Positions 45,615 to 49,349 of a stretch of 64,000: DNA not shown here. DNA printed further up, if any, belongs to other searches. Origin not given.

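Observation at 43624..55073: Eleven-kb operon of five tandem GT2-TPR paralogs, a double-GT41 giant, metF and a FliB-like methylase: putative flagellin modification island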

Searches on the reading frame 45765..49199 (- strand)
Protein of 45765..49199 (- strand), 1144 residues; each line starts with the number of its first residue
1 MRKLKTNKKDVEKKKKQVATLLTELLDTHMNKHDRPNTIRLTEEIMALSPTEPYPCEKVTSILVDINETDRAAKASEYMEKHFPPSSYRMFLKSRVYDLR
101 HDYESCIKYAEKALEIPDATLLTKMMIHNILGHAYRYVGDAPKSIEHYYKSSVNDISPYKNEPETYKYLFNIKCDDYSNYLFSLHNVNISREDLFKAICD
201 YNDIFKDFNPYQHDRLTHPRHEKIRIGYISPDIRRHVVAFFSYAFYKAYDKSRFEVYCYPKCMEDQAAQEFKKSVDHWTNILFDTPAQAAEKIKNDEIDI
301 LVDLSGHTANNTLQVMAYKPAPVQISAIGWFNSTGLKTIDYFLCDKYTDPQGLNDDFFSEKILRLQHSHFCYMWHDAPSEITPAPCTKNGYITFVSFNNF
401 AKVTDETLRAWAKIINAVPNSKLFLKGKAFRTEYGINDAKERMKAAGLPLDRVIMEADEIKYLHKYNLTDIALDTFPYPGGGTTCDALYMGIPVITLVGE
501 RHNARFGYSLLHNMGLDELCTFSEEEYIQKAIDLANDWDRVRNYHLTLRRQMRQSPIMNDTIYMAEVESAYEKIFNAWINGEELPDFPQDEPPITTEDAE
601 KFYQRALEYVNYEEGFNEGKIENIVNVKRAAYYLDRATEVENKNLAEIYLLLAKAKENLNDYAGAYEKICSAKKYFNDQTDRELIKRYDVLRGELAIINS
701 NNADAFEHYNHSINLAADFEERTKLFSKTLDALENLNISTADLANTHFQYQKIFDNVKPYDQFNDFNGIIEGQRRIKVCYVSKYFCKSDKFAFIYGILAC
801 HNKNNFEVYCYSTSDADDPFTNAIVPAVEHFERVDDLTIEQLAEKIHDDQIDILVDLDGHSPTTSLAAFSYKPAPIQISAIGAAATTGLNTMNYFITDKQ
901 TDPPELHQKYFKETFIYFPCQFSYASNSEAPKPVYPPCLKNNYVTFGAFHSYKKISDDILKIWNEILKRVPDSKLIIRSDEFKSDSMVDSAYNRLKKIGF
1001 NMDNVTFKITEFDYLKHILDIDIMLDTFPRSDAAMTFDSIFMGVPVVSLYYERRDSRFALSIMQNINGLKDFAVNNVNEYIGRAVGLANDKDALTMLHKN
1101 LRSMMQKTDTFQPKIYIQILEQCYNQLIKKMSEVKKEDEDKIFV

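Call 3: search_protein_families(library=pfam, proteins=[window:45765-49199:-], max_evalue=0.01)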
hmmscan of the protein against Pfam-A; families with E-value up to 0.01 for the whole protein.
window:45765-49199:- (1144 aa): 1 family
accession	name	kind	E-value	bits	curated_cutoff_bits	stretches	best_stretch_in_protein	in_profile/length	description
PF13844.12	Glyco_transf_41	-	9e-85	285.4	25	4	768-922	73-228/543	Glycosyl transferase family 41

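Call 5: search_protein_families(library=ncbifam, proteins=[window:45765-49199:-], max_evalue=0.01)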
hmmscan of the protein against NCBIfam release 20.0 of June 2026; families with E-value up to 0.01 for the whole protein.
window:45765-49199:- (1144 aa): 1 family
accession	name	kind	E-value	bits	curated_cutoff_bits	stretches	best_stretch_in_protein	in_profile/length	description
NF049992.1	NGTferase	equivalog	2.4e-12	46.3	1000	2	868-1100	352-583/614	UDP-glucose:protein N-beta-glucosyltransferase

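Call 9: find_encoding_contigs(protein=window:45765-49199:-, flank=10000, max_places=6)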
Protein window:45765-49199:- (1144 aa): no gene with exactly this product is on record in the collection.

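Call 10: find_homologous_proteins(query=window:45765-49199:-, max_evalue=1e-10)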
Query window:45765-49199:- (1144 aa): 1866 proteins with E <= 1e-10 among 8000 candidates; the best 120 are listed.
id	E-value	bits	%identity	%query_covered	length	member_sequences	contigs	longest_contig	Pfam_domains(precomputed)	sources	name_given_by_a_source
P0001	0.0e+0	2651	100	100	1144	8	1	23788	PF13844.13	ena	-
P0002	0.0e+0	1983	75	99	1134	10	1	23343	PF13844.13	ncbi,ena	-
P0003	0.0e+0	1965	74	99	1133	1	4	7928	PF13844.13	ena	-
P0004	0.0e+0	1957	73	99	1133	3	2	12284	PF13844.13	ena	-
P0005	0.0e+0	1945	72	99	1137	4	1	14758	PF13844.13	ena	-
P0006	0.0e+0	1931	72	99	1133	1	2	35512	PF13844.13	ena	-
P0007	0.0e+0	1890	71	99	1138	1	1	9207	PF13844.13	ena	-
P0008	0.0e+0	1882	70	99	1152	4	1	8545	PF13844.13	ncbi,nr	ncbi:MAG: hypothetical protein IJ563_10110 [Selenomonadaceae bacterium]|nr:hypothetical protein [Sel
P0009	0.0e+0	1877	72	99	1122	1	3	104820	PF13844.13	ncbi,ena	-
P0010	0.0e+0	1853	70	99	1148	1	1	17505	PF13844.13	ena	-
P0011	0.0e+0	1828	69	99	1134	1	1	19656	PF13844.13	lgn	-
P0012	0.0e+0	1579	60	99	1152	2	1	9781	PF13844.13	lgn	-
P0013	0.0e+0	1556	59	99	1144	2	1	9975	PF13844.13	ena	-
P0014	0.0e+0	1537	58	99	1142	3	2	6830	PF13844.13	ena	-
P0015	0.0e+0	1534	58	99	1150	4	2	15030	PF13844.13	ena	-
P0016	0.0e+0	1520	58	99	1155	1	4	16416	PF13844.13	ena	-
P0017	0.0e+0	1520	58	99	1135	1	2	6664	PF13844.13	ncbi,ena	-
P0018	0.0e+0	1513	57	99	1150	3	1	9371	PF13844.13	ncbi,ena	-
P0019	0.0e+0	1489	56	99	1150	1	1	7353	PF13844.13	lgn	-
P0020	0.0e+0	1474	58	95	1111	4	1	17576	PF13844.13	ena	-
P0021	0.0e+0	1467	56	99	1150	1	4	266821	PF13844.13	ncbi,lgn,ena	-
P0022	0.0e+0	1460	57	99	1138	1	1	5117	PF13844.13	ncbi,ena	-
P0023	0.0e+0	1460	56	99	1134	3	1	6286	PF13844.13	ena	-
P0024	0.0e+0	1452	56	99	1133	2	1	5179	PF13844.13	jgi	-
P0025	0.0e+0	1451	56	97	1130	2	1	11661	PF13844.13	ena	-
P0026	0.0e+0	1441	55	99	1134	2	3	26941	PF13844.13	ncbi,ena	-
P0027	0.0e+0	1440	55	99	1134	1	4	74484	PF13844.13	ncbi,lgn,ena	-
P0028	0.0e+0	1439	55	97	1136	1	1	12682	PF13844.13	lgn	-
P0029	0.0e+0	1437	55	99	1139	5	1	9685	PF13844.13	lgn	-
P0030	0.0e+0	1433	56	98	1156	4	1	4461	PF13844.13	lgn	-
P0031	0.0e+0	1427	55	99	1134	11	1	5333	PF13844.13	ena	-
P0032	0.0e+0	1418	55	97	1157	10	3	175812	PF13844.13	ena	-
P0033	0.0e+0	1416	54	99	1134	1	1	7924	PF13844.13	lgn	-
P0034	0.0e+0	1416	55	98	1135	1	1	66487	PF13844.13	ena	-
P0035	0.0e+0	1414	57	99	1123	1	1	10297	PF13844.13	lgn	-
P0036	0.0e+0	1414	55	99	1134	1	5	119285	PF13844.13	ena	-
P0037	0.0e+0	1413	55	98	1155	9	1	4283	PF13844.13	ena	-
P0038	0.0e+0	1411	55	99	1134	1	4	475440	PF13844.13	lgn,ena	-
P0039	0.0e+0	1410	55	99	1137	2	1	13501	PF13844.13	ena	-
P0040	0.0e+0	1410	55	99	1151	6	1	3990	PF13844.13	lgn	-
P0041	0.0e+0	1409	54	99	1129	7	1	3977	PF13844.13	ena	-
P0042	0.0e+0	1400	54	99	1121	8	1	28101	PF13844.13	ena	-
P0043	0.0e+0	1400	54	99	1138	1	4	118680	PF13844.13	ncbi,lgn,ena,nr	ncbi:MAG: hypothetical protein IK062_01445 [Selenomonadaceae bacterium]|nr:hypothetical protein [Sel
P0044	0.0e+0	1399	54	99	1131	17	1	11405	PF13844.13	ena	-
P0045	0.0e+0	1397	55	99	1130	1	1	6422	PF13844.13,PF07719.24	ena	-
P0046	0.0e+0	1396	55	99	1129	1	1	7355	PF13844.13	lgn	-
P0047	0.0e+0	1393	54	99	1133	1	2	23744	PF13844.13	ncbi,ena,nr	ncbi:MAG: hypothetical protein IJT73_05165 [Selenomonadaceae bacterium]|nr:hypothetical protein [Sel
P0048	0.0e+0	1391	54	99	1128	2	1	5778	PF13844.13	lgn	-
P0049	0.0e+0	1391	55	99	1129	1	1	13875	PF13844.13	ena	-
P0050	0.0e+0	1390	54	99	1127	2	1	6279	PF13844.13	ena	-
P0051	0.0e+0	1390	56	99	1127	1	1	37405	PF13844.13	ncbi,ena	-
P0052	0.0e+0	1386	55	99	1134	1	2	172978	PF13844.13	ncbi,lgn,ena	-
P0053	0.0e+0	1386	54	99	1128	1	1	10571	PF13844.13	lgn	-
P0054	0.0e+0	1385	55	99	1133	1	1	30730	PF13844.13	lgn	-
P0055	0.0e+0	1384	54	99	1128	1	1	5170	PF13844.13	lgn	-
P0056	0.0e+0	1383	54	99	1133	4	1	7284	PF13844.13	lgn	-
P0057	0.0e+0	1381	54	99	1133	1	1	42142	PF13844.13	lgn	-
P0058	0.0e+0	1381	55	99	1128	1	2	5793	PF13844.13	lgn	-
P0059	0.0e+0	1377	54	99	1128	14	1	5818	PF13844.13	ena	-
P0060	0.0e+0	1374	53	98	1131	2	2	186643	PF13844.13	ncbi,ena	-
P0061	0.0e+0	1374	55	99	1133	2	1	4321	PF13844.13,PF07719.24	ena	-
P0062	0.0e+0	1372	54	99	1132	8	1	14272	PF13844.13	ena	-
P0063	0.0e+0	1369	54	99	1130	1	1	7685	PF13844.13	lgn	-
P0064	0.0e+0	1362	54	99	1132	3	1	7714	PF13844.13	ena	-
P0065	0.0e+0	1356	53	99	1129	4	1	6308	PF13844.13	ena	-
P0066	0.0e+0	1349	53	98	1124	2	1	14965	PF13844.13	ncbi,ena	-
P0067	0.0e+0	1347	52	99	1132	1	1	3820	PF13844.13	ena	-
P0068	0.0e+0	1345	53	99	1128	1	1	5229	PF13844.13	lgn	-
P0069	0.0e+0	1344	53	97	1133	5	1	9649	PF13844.13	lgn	-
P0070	0.0e+0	1342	52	99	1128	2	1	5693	PF13844.13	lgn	-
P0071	0.0e+0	1335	53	99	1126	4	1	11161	PF13844.13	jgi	-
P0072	0.0e+0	1331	41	97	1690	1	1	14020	PF13844.13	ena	-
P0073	0.0e+0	1312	40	94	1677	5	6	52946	PF12895.14,PF13844.13,PF13692.13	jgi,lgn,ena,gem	-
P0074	0.0e+0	1305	40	94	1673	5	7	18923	PF13844.13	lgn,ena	-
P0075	0.0e+0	1284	40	94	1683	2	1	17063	PF13844.13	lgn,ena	-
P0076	0.0e+0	1283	55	90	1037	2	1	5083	PF13844.13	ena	-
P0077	0.0e+0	1283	38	95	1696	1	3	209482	PF14559.13,PF23914.2,PF13371.13,PF00515.35,PF13428.13,PF13844.13,PF13181.13,PF07719.24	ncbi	-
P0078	0.0e+0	1282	40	93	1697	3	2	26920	PF14559.13,PF23914.2,PF00515.35,PF12895.14,PF13844.13,PF13181.13,PF07719.24,PF20308.5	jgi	jgi:predicted O-linked N-acetylglucosamine transferase (SPINDLY family)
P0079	0.0e+0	1281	52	99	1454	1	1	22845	PF14559.13,PF10111.15,PF13432.13,PF13844.13,PF13181.13,PF00535.33,PF07719.24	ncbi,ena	-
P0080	0.0e+0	1279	40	93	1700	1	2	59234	PF00515.35,PF13844.13,PF07719.24,PF20308.5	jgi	jgi:predicted O-linked N-acetylglucosamine transferase (SPINDLY family)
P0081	0.0e+0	1269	37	96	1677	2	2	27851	PF13844.13,PF07719.24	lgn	-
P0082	0.0e+0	1269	38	95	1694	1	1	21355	PF13431.13,PF23914.2,PF13428.13,PF13844.13,PF13692.13,PF14559.13,PF13371.13,PF00515.35,PF12895.14,PF13424.13,PF13432.13,PF13181.13,PF07719.24,PF13174.13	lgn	-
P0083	0.0e+0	1251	38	98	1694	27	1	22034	PF00515.35,PF13424.13,PF13844.13,PF13181.13,PF07719.24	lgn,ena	-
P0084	0.0e+0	1250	39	94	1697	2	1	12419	PF14853.13,PF13431.13,PF23914.2,PF13176.13,PF13428.13,PF13844.13,PF14559.13,PF00515.35,PF12895.14,PF13424.13,PF13432.13,PF13181.13,PF07719.24,PF13174.13,PF20308.5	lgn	-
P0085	0.0e+0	1250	38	97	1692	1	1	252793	PF14559.13,PF23914.2,PF25060.1,PF12895.14,PF13432.13,PF13844.13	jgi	-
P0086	0.0e+0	1248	40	98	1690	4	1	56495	PF23914.2,PF00515.35,PF13844.13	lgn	-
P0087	0.0e+0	1242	36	88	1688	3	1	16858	PF14559.13,PF23914.2,PF00515.35,PF12895.14,PF13432.13,PF13428.13,PF13844.13,PF13181.13,PF07719.24,PF13174.13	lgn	-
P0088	0.0e+0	1241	35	97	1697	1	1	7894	PF13844.13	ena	-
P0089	0.0e+0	1235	39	95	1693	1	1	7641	PF14559.13,PF00515.35,PF12895.14,PF13432.13,PF13844.13,PF07719.24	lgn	-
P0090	0.0e+0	1227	49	98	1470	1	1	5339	PF10111.15,PF13428.13,PF13844.13,PF00535.33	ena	-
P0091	0.0e+0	1226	37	98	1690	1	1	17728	PF14559.13,PF23914.2,PF00515.35,PF12895.14,PF13428.13,PF13844.13,PF13692.13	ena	-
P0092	0.0e+0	1217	49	98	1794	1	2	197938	PF14559.13,PF10111.15,PF11846.15,PF13424.13,PF13432.13,PF13428.13,PF13844.13,PF00535.33,PF07719.24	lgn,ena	-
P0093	0.0e+0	1213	49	98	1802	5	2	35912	PF14559.13,PF10111.15,PF13424.13,PF13844.13,PF00535.33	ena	-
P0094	0.0e+0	1211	48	99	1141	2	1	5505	PF13844.13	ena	-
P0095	0.0e+0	1209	49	98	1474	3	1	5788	PF13428.13,PF13844.13,PF00535.33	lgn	-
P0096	0.0e+0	1207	49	97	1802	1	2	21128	PF14559.13,PF10111.15,PF13424.13,PF13844.13,PF00535.33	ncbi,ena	-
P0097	0.0e+0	1205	35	97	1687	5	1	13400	PF13844.13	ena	-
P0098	0.0e+0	1200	37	98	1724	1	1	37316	PF13844.13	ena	-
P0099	0.0e+0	1197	49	98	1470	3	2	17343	PF13844.13,PF00535.33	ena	-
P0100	0.0e+0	1196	49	98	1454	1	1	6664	PF13424.13,PF13844.13,PF00535.33,PF07719.24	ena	-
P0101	0.0e+0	1195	48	98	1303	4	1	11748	PF13844.13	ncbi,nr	ncbi:MAG: hypothetical protein IKP64_06685, partial [Selenomonadaceae bacterium]|nr:hypothetical pro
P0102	0.0e+0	1194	49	98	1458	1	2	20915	PF13844.13,PF00535.33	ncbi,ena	-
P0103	0.0e+0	1194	48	98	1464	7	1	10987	PF13844.13,PF00535.33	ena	-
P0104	0.0e+0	1192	37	95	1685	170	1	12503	PF13844.13,PF07719.24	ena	-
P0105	0.0e+0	1191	36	94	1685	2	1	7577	PF13844.13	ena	-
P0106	0.0e+0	1190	48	97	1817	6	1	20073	PF14559.13,PF10111.15,PF13424.13,PF13432.13,PF13844.13,PF00535.33,PF07719.24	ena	-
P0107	0.0e+0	1189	48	99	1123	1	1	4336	PF13844.13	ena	-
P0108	0.0e+0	1189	36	94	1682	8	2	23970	PF13844.13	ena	-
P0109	0.0e+0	1188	48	98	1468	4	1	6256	PF10111.15,PF13424.13,PF13428.13,PF13844.13,PF00535.33,PF07719.24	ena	-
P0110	0.0e+0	1187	36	95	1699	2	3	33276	PF14559.13,PF13431.13,PF23914.2,PF13371.13,PF00515.35,PF12895.14,PF13424.13,PF13432.13,PF13428.13,PF13844.13,PF07719.24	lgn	-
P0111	0.0e+0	1187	47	98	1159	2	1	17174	PF13424.13,PF13844.13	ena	-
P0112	0.0e+0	1185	48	98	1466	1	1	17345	PF10111.15,PF13424.13,PF13844.13,PF00535.33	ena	-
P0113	0.0e+0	1184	48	98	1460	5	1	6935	PF13424.13,PF13844.13,PF00535.33,PF07719.24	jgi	-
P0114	0.0e+0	1184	36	94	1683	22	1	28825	PF13844.13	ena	-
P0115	0.0e+0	1182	48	98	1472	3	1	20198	PF13844.13,PF00535.33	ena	-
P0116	0.0e+0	1182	37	95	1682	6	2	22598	PF14559.13,PF12895.14,PF13844.13,PF13181.13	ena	-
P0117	0.0e+0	1181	36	94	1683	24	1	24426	PF13844.13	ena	-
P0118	0.0e+0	1180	48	98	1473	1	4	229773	PF10111.15,PF13424.13,PF13844.13,PF00535.33,PF07719.24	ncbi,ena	-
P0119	0.0e+0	1179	47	98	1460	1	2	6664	PF13844.13,PF00535.33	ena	-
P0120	0.0e+0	1179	37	96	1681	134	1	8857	PF14559.13,PF23914.2,PF00515.35,PF13424.13,PF13428.13,PF13844.13,PF13181.13,PF07719.24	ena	-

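Call 12: find_encoding_contigs(protein=P0001, flank=10000, max_places=3)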
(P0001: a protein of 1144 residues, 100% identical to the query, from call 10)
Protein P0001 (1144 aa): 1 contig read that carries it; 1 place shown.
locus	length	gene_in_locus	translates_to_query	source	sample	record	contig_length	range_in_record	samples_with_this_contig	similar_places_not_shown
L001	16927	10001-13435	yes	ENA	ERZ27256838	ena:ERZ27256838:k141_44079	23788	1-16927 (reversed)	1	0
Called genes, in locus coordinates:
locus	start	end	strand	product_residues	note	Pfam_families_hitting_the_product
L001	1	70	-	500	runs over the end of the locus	PF00009:GTP_EFTU, PF22042:EF-G_D2 (weak), PF03144:GTP_EFTU_D2, PF14492:EFG_III (weak), PF16658:RF3_C (faint), PF00679:EFG_C, PF06421:LepA_C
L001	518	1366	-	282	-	-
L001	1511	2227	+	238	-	PF13847:Methyltransf_31, PF02390:Methyltransf_4, PF13649:Methyltransf_25 (weak)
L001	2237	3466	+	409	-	PF01098:FTSW_RODA_SPOVE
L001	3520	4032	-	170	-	PF11756:YgbA_NO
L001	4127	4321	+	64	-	-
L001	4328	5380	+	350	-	PF00535:Glycos_transf_2, PF07719:TPR_2 (faint)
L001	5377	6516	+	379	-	PF00535:Glycos_transf_2, PF07719:TPR_2 (faint)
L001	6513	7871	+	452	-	PF00535:Glycos_transf_2, PF07719:TPR_2 (faint), PF13371:TPR_9 (faint), PF13424:TPR_12 (faint)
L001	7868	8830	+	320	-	PF00535:Glycos_transf_2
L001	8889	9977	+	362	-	PF00535:Glycos_transf_2, PF10111:Glyco_tranf_2_2 (weak)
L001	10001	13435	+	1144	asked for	PF13844:Glyco_transf_41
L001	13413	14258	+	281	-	PF02219:MTHFR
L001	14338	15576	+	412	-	PF27117:FliB_C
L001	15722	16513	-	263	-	PF03328:HpcH_HpaI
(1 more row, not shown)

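Call 19: find_encoding_contigs(protein=P0038, flank=10000, max_places=2)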
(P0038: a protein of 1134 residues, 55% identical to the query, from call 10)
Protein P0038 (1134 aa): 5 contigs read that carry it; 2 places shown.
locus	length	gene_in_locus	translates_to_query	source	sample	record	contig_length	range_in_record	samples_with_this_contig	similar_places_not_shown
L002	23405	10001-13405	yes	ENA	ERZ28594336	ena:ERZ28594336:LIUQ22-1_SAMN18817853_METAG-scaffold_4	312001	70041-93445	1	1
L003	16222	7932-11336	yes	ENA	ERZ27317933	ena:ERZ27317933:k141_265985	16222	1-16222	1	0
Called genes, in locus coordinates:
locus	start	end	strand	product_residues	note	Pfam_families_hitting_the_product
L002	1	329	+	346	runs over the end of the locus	PF02463:SMC_N (weak), PF00005:ABC_tran, PF13304:AAA_21 (weak), PF08352:oligo_HPY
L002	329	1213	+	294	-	PF02463:SMC_N (faint), PF00005:ABC_tran, PF08352:oligo_HPY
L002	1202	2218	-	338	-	PF00155:Aminotran_1_2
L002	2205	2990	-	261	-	PF00288:GHMP_kinases_N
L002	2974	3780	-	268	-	PF00485:PRK (weak), PF13238:AAA_18 (weak)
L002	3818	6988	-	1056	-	PF08495:FIST, PF10442:FIST_C, PF00512:HisKA, PF02518:HATPase_c, PF00072:Response_reg, PF01627:Hpt (faint)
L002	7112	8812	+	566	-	PF00072:Response_reg (weak), PF00990:GGDEF, PF00563:EAL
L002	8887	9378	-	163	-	PF11756:YgbA_NO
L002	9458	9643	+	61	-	-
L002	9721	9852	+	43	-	-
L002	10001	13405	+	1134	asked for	PF13844:Glyco_transf_41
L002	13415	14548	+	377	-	PF08486:SpoIID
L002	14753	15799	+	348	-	PF02547:Queuosine_synth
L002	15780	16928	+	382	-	PF01702:TGT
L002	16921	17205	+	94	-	PF02699:YajC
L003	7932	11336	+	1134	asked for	PF13844:Glyco_transf_41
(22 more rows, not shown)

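Call 20: find_encoding_contigs(protein=P0092, flank=10000, max_places=2)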
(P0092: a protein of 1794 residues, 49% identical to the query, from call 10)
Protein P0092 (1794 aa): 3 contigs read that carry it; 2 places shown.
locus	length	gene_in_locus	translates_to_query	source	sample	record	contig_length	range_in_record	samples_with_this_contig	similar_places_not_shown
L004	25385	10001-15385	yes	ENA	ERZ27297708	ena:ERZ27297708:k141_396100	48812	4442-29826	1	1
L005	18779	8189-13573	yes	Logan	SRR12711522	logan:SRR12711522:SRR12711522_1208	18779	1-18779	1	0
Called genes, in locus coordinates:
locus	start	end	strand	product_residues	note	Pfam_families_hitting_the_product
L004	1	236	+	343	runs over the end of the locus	PF25967:RND-MFP_C, PF25989:YknX_C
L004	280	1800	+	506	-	PF02321:OEP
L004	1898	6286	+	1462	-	PF27051:TamB_N, PF04357:TamB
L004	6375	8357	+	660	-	PF07244:POTRA, PF08479:POTRA_2 (faint), PF07244:POTRA, PF01103:Omp85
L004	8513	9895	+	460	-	PF01235:Na_Ala_symp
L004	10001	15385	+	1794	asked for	PF00535:Glycos_transf_2, PF10111:Glyco_tranf_2_2 (faint), PF07719:TPR_2 (faint), PF11846:Wzy_C_2 (faint), PF13424:TPR_12 (faint), PF13428:TPR_14 (faint), PF00535:Glycos_transf_2, PF13844:Glyco_transf_41, +2 more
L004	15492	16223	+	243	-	PF19498:DUF6033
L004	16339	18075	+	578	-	PF01855:POR_N, PF02775:TPP_enzyme_C, PF00037:Fer4 (faint), PF12797:Fer4_2 (faint), PF13237:Fer4_10 (weak), PF14697:Fer4_21 (weak)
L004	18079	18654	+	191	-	PF01558:POR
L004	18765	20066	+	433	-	PF00501:AMP-binding, PF14535:AMP-binding_C_2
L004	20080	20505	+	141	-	PF01842:ACT, PF13291:ACT_4 (faint), PF19571:ACT_8, PF22629:ACT_AHAS_ss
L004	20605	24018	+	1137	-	PF02811:PHP, PF07733:DNA_pol3_alpha, PF17657:DNA_pol3_finger, PF14579:HHH_6, PF12836:HHH_3 (weak)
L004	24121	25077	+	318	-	PF09991:DUF2232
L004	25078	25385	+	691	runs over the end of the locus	PF24898:GGDEF_GdpP, PF01368:DHH, PF02272:DHHA1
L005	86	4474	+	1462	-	PF27051:TamB_N, PF04357:TamB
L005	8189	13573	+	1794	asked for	PF00535:Glycos_transf_2, PF10111:Glyco_tranf_2_2 (faint), PF07719:TPR_2 (faint), PF11846:Wzy_C_2 (faint), PF13424:TPR_12 (faint), PF13428:TPR_14 (faint), PF00535:Glycos_transf_2, PF13844:Glyco_transf_41, +2 more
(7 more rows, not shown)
